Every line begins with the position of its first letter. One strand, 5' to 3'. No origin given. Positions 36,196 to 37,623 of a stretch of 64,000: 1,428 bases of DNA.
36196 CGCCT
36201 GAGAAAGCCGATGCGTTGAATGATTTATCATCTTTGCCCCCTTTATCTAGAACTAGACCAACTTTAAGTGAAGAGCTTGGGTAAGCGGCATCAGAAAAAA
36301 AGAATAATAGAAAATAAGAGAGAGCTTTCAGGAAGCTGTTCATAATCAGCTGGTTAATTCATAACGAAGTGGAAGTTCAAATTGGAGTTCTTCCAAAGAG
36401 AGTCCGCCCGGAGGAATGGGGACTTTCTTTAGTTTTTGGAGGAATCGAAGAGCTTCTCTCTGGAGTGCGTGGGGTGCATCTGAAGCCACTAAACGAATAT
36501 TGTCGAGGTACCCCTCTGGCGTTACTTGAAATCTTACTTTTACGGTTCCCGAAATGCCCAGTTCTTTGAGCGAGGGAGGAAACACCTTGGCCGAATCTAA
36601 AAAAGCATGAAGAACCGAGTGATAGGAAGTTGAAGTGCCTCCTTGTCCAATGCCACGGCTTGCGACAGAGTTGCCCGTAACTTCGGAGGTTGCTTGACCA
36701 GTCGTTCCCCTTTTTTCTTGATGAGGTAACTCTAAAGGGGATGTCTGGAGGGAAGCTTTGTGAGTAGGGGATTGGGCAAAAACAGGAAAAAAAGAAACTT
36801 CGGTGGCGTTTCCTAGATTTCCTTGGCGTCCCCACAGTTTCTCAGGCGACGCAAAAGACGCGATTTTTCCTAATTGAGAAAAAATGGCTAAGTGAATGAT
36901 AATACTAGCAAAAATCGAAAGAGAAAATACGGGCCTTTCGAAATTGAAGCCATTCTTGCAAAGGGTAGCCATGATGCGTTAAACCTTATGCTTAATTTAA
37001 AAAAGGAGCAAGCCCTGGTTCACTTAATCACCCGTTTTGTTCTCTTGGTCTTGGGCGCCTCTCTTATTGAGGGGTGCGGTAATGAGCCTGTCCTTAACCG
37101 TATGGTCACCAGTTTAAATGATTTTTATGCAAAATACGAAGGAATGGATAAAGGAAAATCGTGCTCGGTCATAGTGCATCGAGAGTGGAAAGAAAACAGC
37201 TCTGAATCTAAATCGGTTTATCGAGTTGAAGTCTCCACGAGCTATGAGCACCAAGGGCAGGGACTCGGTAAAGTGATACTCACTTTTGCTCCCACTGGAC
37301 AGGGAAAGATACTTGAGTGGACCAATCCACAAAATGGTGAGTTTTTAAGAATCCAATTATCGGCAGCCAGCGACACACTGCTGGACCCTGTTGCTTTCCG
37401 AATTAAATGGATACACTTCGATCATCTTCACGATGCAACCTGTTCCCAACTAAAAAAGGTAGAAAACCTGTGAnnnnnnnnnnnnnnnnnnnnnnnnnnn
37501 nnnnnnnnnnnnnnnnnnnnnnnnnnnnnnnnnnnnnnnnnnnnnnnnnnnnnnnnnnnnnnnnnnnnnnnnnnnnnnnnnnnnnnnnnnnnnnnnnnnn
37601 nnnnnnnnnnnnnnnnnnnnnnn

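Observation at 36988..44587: Composite envelope locus: lipoprotein, TonB-dependent receptor, CxxC thioredoxin-fold protein, duplicated Mla-like transporter, small OM barrel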

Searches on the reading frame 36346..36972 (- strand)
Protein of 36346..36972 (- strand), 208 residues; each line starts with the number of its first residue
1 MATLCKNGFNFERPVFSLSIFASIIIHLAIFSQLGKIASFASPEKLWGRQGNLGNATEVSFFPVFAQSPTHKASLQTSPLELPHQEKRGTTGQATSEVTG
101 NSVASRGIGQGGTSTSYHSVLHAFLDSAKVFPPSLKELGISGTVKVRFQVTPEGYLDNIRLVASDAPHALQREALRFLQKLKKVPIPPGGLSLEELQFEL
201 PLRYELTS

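Call 4: search_protein_families(library=pfam, proteins=[window:36346-36972:-], max_evalue=0.01)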
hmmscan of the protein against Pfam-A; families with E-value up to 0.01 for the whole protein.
window:36346-36972:- (208 aa): 1 family
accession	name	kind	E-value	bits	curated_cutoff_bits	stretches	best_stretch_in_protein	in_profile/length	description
PF03544.19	TonB_C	-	9.4e-13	48.9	24.6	1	128-206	2-79/79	Gram-negative bacterial TonB protein C-terminal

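Call 5: search_protein_families(library=ncbifam, proteins=[window:36346-36972:-], max_evalue=0.01)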
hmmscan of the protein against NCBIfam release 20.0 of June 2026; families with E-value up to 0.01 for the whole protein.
window:36346-36972:- (208 aa): 6 families
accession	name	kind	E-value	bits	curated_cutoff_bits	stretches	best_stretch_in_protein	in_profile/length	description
TIGR01352.1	tonB_Cterm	subfamily_domain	1.9e-13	50.6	27.1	1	131-206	3-75/76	TonB family protein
NF008082.0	PRK10819.1-3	equivalog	8e-08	32.4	265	1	123-180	160-217/242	TonB system transport protein TonB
NF008083.0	PRK10819.1-4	equivalog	8.3e-06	26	448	1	115-190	147-222/239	TonB system transport protein TonB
NF008081.0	PRK10819.1-2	equivalog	2.6e-05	24.3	377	1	83-188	112-221/240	TonB system transport protein TonB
NF008084.0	PRK10819.1-5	equivalog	0.0011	18.9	315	1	111-174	153-216/249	TonB system transport protein TonB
NF008080.0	PRK10819.1-1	equivalog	0.0091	15.4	418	0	112-181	160-227/252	TonB system transport protein TonB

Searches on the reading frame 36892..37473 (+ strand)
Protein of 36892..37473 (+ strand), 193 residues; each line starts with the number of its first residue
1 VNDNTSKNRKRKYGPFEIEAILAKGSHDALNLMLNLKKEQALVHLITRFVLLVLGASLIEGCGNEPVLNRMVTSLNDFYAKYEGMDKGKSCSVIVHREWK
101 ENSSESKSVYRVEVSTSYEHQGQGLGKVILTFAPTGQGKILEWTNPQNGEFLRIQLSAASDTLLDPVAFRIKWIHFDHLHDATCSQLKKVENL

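Call 4: search_protein_families(library=pfam, proteins=[window:36892-37473:+], max_evalue=0.01)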
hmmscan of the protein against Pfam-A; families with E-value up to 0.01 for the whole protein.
window:36892-37473:+ (193 aa): 0 families

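Call 5: search_protein_families(library=ncbifam, proteins=[window:36892-37473:+], max_evalue=0.01)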
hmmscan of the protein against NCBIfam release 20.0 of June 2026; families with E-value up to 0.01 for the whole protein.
window:36892-37473:+ (193 aa): 0 families

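Call 61: search_solved_structures(query=window:36988-37473:+, max_evalue=1)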
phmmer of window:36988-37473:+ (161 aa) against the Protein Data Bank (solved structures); distinct sequences matched with E-value up to 1: 1.
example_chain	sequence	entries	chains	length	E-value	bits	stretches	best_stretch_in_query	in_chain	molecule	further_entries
5wjd_A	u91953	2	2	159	0.025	18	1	58-102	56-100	CG8481, isoform B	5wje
